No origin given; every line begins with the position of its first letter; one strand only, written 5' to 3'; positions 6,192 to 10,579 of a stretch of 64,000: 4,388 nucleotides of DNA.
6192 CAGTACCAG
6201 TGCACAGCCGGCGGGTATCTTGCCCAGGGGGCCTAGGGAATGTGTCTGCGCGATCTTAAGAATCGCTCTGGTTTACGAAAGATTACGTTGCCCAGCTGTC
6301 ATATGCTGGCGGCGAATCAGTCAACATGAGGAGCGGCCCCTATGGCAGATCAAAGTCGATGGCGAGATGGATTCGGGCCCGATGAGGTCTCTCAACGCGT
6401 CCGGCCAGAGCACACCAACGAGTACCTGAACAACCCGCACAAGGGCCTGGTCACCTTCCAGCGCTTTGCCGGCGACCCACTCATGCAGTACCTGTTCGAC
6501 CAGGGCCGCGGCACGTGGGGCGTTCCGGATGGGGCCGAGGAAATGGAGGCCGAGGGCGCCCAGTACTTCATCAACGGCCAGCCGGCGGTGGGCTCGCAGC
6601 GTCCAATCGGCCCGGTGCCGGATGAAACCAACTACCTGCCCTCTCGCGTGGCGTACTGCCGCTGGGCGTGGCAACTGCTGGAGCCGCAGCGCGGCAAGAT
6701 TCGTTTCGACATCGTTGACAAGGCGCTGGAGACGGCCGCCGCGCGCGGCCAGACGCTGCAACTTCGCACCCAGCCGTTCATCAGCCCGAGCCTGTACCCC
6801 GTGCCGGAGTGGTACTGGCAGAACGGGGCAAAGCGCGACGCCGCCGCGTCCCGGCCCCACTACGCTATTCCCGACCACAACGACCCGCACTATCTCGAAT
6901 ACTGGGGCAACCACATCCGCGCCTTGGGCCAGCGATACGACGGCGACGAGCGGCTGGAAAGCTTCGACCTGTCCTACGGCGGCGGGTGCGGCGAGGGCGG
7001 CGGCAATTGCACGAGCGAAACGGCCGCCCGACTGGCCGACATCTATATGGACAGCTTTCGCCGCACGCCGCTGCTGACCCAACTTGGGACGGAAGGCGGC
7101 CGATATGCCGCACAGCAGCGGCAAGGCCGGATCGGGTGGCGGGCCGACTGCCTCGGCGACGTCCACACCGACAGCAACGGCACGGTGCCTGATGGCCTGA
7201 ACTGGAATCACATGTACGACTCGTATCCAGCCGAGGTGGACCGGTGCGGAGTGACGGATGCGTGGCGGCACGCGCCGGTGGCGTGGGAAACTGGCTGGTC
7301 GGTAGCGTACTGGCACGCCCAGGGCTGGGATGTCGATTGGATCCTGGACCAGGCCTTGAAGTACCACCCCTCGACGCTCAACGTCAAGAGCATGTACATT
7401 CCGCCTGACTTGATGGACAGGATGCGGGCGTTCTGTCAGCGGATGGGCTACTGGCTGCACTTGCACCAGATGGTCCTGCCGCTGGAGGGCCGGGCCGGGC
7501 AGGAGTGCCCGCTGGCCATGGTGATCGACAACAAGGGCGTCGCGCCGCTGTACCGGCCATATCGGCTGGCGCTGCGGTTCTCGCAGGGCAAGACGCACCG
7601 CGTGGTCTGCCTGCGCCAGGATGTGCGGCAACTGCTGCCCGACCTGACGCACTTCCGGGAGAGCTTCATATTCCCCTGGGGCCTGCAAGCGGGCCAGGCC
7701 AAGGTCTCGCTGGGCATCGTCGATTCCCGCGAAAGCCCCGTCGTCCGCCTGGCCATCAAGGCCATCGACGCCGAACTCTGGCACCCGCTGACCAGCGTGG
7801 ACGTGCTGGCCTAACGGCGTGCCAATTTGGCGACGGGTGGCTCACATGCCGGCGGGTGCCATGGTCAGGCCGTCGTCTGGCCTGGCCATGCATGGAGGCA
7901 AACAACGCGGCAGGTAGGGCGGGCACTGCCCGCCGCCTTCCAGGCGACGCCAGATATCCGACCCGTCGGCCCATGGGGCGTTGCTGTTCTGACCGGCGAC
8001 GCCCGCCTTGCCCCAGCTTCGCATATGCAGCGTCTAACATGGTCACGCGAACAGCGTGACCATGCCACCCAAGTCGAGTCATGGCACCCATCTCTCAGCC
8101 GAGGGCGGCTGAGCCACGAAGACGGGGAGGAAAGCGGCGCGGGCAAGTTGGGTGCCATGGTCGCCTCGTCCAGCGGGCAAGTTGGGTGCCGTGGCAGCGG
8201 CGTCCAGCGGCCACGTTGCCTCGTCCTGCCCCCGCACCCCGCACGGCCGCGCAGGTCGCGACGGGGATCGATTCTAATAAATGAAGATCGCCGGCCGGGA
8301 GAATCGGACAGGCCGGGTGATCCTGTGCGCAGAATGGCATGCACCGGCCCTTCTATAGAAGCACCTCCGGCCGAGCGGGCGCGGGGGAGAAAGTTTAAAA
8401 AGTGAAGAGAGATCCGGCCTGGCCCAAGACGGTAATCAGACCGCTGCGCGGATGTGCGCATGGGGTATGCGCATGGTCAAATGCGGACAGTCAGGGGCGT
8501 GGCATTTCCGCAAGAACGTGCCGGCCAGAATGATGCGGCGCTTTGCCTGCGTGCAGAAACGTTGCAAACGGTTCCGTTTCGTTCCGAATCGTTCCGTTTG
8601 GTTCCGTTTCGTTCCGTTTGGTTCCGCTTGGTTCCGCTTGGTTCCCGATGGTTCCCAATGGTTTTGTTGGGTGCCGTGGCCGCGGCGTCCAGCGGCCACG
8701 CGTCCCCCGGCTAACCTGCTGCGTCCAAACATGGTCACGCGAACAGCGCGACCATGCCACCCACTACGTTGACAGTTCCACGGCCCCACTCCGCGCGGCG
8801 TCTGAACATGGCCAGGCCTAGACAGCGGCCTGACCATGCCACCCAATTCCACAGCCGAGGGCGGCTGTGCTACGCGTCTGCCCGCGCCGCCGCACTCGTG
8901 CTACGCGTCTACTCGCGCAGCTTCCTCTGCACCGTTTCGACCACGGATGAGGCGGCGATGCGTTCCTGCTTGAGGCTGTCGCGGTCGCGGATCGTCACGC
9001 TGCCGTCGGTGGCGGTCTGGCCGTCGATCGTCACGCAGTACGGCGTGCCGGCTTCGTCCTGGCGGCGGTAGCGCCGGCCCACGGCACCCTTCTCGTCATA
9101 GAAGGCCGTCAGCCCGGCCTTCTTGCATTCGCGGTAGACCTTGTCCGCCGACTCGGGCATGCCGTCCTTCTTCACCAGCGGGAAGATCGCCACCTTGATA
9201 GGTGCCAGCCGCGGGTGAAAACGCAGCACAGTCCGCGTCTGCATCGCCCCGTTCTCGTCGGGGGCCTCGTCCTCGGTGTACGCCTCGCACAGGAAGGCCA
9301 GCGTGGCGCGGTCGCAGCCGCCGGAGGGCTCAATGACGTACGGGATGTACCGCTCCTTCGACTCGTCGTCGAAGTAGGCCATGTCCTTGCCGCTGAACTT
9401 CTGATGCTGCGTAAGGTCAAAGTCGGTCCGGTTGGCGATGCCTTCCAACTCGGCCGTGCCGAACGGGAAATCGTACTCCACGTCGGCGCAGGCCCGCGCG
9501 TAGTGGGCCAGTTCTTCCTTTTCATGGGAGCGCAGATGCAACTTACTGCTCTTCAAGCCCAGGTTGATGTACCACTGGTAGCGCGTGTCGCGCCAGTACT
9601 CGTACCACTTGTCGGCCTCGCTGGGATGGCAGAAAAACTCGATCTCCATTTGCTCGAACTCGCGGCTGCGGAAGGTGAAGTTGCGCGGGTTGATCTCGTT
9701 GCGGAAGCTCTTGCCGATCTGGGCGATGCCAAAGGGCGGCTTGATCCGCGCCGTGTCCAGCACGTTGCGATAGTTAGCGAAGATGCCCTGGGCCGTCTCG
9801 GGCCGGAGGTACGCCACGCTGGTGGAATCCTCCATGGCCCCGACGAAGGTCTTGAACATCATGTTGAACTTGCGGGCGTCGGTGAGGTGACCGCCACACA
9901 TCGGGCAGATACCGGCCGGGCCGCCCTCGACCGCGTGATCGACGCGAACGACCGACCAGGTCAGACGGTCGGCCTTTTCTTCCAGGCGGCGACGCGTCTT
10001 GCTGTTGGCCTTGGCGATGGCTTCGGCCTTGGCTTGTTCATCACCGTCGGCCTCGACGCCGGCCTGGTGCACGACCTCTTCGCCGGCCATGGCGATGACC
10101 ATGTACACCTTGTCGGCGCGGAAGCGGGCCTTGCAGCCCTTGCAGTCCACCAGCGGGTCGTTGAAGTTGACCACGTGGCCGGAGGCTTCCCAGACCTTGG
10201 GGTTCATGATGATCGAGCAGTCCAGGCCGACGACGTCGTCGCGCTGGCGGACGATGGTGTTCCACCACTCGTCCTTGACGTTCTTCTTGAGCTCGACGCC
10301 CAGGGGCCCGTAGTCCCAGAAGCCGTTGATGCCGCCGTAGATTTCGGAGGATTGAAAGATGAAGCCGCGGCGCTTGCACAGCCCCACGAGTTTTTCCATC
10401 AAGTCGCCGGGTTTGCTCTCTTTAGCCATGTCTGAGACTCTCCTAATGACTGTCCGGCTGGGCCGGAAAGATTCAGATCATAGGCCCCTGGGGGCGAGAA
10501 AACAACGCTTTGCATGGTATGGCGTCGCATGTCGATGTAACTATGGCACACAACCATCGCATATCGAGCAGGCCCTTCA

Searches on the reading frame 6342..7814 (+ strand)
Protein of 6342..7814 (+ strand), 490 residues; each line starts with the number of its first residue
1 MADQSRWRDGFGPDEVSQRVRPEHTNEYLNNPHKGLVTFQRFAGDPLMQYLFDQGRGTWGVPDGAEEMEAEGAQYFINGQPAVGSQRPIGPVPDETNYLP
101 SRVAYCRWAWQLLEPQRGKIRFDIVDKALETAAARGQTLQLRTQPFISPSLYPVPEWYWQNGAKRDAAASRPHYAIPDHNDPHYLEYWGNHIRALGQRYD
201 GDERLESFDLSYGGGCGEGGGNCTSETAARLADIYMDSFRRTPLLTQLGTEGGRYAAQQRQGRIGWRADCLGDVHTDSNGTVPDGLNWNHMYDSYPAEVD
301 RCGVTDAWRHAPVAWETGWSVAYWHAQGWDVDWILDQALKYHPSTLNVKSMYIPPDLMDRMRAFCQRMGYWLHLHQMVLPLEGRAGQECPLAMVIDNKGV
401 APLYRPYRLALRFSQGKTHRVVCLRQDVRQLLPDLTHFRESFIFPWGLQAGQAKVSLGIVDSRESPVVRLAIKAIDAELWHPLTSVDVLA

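Call 13: search_protein_families(library=pfam, proteins=[window:6342-7814:+], max_evalue=0.00001)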
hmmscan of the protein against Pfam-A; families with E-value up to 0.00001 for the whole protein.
window:6342-7814:+ (490 aa): 2 families
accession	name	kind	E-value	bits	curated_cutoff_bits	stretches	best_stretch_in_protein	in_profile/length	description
PF16116.10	DUF4832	-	1.5e-10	41.7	29.2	1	341-465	90-203/216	Domain of unknown function (DUF4832)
PF02449.21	Glyco_hydro_42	-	1.1e-06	28.7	21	1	107-212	31-136/376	Beta-galactosidase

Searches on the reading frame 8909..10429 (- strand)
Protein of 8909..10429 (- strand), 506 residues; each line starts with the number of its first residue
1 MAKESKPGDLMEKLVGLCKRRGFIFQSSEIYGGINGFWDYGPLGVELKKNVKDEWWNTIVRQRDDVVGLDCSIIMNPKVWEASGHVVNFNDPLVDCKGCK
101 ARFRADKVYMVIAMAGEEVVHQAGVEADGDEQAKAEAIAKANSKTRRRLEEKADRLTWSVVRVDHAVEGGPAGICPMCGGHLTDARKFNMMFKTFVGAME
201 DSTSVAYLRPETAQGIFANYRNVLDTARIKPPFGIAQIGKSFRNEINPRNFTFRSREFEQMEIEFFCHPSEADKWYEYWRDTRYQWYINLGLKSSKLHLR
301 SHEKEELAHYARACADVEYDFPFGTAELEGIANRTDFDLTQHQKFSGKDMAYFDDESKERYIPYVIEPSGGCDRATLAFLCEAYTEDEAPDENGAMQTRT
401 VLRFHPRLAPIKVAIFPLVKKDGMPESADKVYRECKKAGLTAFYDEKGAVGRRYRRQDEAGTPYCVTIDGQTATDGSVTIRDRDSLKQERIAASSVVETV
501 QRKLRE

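Call 13: search_protein_families(library=pfam, proteins=[window:8909-10429:-], max_evalue=0.00001)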
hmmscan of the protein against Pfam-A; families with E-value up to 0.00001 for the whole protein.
window:8909-10429:- (506 aa): 2 families
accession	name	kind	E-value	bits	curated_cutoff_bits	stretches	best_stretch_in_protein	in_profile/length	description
PF03129.25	HGTP_anticodon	-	2.3e-20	73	21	1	412-502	1-93/94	Anticodon binding domain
PF00587.30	tRNA-synt_2b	-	3e-10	40.9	29.3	1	205-342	10-123/179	tRNA synthetase class II core domain (G, H, P, S and T)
